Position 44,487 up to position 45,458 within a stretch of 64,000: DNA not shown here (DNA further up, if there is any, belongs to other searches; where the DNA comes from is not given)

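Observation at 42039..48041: Compact proteostasis module: membrane-anchored Hsp100 ATPase, XRE-HTH::Hsp20 fusion regulator, and zinc-finger ClpC/ClpE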

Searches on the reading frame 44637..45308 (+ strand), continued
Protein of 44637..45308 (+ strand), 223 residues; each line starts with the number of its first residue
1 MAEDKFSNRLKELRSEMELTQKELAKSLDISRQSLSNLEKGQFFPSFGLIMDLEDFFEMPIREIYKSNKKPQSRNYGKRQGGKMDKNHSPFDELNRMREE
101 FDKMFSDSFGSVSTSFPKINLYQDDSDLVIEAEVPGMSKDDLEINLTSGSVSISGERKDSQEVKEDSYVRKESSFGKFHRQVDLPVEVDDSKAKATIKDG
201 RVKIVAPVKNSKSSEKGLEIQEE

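Call 60: fold_search(model_id=the predicted structure, library=pdb)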
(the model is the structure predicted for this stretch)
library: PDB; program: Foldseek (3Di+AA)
matches with E <= 10: 1042; with E <= 0.001: 117
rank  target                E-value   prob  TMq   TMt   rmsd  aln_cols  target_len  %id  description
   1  3w1z_D                6.1e-08  1.00  0.39  0.74   3.8       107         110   25  Heat shock protein 16.0 from Schizosaccharomyces pombe (released 2013-03-13)
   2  3w1z_B                1.9e-07  1.00  0.35  0.52  13.2       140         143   21  Heat shock protein 16.0 from Schizosaccharomyces pombe (released 2013-03-13)
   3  1gme_D                5.4e-07  1.00  0.35  0.66   5.1       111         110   25  Crystal structure and assembly of an eukaryotic small heat shock protein (released 2001-11-29)
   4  3w1z_A                5.7e-07  1.00  0.36  0.57   5.2       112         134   24  Heat shock protein 16.0 from Schizosaccharomyces pombe (released 2013-03-13)
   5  3w1z_C                6.4e-07  1.00  0.36  0.60   7.6       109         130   26  Heat shock protein 16.0 from Schizosaccharomyces pombe (released 2013-03-13)
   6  1gme_A                6.4e-07  1.00  0.36  0.52  12.9       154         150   21  Crystal structure and assembly of an eukaryotic small heat shock protein (released 2001-11-29)
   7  5ds2_A                1.5e-06  1.00  0.35  0.76   3.6        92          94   29  Core domain of the class I small heat-shock protein HSP 18.1 from Pisum sativum (released 2016-09-28)
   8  4i88_A                1.5e-06  1.00  0.36  0.68   5.0       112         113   24  R107G HSP16.5 (released 2013-11-13)
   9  2byu_A                2.0e-06  1.00  0.36  0.73   7.1        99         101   25  Negative stain EM reconstruction of M.tuberculosis Acr1(Hsp 16.3) fitted with wheat sHSP dimer (released 2005-08-22)
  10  9nvk_A                2.1e-06  1.00  0.36  0.66   4.9       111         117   22  mjHSP16.5 36mer (+lysozyme, 75C) (released 2025-04-16)
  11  5j7n                  2.2e-06  1.00  0.36  0.68   4.3        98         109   28  Crystal structure of a small heat-shock protein from Xylella fastidiosa reveals a distinct high order structure (released 2017-04-12)
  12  4ye0_A                3.1e-06  1.00  0.30  0.62  10.9       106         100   26  Stress-induced protein 1 truncation mutant (43 - 140) from Caenorhabditis elegans (released 2015-06-10)
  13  4ydz_B                3.3e-06  1.00  0.29  0.61   8.3       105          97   26  Stress-induced protein 1 from Caenorhabditis elegans (released 2015-06-10)
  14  3gla_A                3.5e-06  1.00  0.33  0.71   5.0        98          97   28  Crystal Structure of the hspA from Xanthomonas axonopodis (released 2009-03-24)
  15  1gme_B                3.5e-06  1.00  0.37  0.70   4.8       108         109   26  Crystal structure and assembly of an eukaryotic small heat shock protein (released 2001-11-29)
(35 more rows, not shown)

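Call 71: find_related_loci(query=A1, collection=metagenome_contigs, flank=10000)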
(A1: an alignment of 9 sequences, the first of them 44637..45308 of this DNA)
Query A1 (223 aa) in metagenome_contigs; peptide patterns used: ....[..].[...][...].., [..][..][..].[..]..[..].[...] (x = any residue, [..] = any of these).
343 stretches matched a pattern; 140 encode a relative of the query (tblastn E <= 1e-3); the best 80 are kept; 80 distinct loci.
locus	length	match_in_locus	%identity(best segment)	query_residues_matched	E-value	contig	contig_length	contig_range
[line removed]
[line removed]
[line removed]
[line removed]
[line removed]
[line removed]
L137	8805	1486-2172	31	5-207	4e-30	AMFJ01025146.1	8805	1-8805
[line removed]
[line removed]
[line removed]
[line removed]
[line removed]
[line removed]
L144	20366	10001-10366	42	90-207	5e-21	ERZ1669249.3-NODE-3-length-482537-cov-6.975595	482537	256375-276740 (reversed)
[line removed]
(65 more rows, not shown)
